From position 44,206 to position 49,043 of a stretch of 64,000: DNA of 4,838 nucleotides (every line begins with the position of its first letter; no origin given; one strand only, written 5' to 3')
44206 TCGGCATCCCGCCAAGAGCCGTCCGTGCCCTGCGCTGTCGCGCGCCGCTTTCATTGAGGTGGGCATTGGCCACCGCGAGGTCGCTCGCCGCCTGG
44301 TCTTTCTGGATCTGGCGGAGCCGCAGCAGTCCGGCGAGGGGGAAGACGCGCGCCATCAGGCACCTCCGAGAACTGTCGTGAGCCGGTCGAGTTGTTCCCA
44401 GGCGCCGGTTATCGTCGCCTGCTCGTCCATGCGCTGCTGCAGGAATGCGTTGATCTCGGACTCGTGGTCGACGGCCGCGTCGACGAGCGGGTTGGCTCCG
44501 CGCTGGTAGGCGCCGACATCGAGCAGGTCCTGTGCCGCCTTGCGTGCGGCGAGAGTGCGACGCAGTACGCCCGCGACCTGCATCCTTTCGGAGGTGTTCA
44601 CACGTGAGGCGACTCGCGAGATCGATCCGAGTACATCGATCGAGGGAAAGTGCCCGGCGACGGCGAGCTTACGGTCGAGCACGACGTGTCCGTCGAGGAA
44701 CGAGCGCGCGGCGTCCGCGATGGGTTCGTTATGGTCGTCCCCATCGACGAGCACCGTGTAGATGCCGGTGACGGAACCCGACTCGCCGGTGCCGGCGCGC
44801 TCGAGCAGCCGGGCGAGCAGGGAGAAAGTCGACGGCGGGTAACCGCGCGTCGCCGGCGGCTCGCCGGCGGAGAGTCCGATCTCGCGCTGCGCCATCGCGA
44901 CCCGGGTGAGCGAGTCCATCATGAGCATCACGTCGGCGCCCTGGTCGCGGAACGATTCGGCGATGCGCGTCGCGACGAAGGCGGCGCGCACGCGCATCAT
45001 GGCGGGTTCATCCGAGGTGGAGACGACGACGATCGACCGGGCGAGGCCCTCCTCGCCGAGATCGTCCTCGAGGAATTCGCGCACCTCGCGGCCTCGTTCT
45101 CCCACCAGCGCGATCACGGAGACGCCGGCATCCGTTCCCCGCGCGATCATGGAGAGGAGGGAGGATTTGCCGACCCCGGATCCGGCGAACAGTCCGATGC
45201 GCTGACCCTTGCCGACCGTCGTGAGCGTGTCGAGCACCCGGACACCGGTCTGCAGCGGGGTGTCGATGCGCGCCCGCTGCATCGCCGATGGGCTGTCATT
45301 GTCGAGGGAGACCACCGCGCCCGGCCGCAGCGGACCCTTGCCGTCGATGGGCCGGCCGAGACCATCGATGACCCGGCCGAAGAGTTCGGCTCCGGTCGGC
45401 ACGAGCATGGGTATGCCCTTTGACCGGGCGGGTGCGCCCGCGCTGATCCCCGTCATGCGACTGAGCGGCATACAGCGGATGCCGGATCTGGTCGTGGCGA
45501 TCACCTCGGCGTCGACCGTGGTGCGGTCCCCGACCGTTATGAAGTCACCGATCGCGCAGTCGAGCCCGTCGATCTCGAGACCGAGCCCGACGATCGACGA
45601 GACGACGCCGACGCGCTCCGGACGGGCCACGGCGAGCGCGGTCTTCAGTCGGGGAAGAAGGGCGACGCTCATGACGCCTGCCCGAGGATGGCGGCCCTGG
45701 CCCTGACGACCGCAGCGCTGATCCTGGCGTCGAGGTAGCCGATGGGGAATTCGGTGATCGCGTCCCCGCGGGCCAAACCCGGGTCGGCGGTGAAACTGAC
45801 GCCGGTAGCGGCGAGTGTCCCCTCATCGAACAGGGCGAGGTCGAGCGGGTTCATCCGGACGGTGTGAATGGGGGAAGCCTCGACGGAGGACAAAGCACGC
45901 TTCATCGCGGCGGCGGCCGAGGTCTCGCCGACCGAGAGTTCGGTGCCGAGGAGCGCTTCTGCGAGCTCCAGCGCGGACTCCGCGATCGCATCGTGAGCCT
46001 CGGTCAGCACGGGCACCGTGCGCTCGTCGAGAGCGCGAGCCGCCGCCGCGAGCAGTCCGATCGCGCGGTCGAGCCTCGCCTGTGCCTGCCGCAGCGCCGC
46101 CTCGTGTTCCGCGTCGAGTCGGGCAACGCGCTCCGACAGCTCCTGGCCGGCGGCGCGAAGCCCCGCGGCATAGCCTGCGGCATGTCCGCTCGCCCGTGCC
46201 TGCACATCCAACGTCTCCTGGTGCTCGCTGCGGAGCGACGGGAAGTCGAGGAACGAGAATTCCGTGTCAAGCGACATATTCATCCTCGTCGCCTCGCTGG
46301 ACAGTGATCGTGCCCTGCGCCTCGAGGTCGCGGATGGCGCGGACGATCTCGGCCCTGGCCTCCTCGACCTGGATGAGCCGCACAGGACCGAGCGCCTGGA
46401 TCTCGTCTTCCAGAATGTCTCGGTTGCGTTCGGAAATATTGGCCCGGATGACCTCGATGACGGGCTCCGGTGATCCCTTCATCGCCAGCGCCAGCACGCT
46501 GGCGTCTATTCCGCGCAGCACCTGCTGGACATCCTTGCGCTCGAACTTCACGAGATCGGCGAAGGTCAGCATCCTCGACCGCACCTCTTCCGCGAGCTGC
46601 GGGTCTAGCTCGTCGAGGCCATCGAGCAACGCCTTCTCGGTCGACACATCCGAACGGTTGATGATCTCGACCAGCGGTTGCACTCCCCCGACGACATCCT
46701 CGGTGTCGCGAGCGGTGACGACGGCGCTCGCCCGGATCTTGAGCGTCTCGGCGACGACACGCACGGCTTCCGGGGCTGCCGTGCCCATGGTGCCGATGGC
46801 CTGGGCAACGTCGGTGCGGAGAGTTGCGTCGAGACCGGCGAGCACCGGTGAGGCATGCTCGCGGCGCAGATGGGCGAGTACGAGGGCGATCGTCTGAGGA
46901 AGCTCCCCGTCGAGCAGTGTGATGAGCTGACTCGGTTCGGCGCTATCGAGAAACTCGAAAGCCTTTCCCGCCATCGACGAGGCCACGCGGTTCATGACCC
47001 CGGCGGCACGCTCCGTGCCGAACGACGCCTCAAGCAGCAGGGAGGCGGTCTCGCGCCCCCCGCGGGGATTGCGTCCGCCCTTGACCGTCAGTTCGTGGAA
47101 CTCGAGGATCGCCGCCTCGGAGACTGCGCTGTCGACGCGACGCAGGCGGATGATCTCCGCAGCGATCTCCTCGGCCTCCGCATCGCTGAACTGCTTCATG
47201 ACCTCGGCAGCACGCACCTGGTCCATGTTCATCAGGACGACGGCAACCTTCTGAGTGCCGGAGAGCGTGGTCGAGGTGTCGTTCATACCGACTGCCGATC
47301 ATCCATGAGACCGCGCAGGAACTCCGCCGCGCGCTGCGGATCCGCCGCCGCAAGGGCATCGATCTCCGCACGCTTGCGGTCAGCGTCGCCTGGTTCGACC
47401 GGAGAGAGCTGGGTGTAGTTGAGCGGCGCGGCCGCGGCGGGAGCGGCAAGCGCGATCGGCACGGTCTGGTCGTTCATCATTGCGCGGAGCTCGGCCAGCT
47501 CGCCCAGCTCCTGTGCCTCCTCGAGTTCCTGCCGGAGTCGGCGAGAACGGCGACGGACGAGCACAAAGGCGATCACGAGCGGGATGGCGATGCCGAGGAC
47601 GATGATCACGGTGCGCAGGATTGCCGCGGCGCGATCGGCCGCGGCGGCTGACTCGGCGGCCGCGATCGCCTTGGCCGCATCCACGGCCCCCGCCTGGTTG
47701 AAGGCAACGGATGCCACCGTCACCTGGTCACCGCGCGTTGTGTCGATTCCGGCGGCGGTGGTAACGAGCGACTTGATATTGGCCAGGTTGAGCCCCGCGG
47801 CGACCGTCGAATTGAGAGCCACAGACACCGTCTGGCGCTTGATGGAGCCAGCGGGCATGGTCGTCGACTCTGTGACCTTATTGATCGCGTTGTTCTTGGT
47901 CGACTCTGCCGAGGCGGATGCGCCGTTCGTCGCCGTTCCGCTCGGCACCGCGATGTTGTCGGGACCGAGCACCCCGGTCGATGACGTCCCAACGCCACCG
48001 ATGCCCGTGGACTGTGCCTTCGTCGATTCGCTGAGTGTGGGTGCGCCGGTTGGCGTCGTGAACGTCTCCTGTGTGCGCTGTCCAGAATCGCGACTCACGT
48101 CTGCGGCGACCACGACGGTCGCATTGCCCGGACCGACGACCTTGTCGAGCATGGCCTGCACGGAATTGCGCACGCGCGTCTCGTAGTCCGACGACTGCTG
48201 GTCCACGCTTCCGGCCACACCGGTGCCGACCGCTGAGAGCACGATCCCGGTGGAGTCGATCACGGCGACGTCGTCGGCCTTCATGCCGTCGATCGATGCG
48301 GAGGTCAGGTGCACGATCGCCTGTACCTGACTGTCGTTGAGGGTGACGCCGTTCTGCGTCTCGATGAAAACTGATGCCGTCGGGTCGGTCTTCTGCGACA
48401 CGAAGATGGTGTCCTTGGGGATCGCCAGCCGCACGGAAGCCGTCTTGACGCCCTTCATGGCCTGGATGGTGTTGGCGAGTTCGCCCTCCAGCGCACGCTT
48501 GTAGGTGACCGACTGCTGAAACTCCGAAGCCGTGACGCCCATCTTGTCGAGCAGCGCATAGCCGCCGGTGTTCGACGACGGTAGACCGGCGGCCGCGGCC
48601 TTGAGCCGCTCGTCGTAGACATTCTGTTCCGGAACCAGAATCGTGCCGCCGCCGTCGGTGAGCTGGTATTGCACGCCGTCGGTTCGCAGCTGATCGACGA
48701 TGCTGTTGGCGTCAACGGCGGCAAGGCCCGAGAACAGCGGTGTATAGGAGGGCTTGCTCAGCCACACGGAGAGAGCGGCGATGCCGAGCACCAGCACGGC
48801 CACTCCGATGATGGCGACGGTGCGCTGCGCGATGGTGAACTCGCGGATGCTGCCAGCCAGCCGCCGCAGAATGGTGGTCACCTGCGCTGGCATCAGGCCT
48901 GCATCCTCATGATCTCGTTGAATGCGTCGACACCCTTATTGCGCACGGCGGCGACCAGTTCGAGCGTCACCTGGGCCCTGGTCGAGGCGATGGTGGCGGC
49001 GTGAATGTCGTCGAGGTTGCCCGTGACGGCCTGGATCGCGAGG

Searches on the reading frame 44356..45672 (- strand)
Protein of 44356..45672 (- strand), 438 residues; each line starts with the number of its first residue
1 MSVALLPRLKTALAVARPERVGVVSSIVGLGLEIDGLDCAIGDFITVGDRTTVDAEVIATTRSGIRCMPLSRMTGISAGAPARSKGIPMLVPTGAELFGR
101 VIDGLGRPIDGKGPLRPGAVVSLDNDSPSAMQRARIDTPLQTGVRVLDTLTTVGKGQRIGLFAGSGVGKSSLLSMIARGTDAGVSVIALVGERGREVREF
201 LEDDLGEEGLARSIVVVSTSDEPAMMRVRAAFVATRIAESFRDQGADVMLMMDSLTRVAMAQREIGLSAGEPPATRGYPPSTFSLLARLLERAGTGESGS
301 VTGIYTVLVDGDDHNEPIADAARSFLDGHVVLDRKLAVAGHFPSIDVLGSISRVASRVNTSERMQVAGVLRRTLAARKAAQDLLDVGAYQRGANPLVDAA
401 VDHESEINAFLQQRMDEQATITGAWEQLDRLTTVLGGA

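Call 92: search_protein_families(library=pfam, proteins=[window:44356-45672:-], max_evalue=0.00001)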
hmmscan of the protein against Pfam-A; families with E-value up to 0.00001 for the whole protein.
window:44356-45672:- (438 aa): 2 families
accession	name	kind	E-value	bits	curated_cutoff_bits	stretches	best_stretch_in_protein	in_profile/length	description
PF00006.31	ATP-synt_ab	-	2.7e-86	289.1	29.5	1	143-352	1-213/213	ATP synthase alpha/beta family, nucleotide-binding domain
PF18269.6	T3SS_ATPase_C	-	1.8e-19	69.8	22.7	1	361-429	3-71/72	T3SS EscN ATPase C-terminal domain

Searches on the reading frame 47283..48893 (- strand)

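Call 92: search_protein_families(library=pfam, proteins=[window:47283-48893:-], max_evalue=0.00001)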
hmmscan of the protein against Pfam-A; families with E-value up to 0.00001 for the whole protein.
window:47283-48893:- (536 aa): 2 families
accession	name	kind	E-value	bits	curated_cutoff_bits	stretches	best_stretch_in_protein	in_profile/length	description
PF01514.23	YscJ_FliF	-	3.5e-60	203.4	24.4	1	46-220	2-178/179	Secretory protein of YscJ/FliF family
PF08345.17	YscJ_FliF_C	-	2.4e-27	96.6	23.8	1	249-398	1-147/147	Flagellar M-ring protein C-terminal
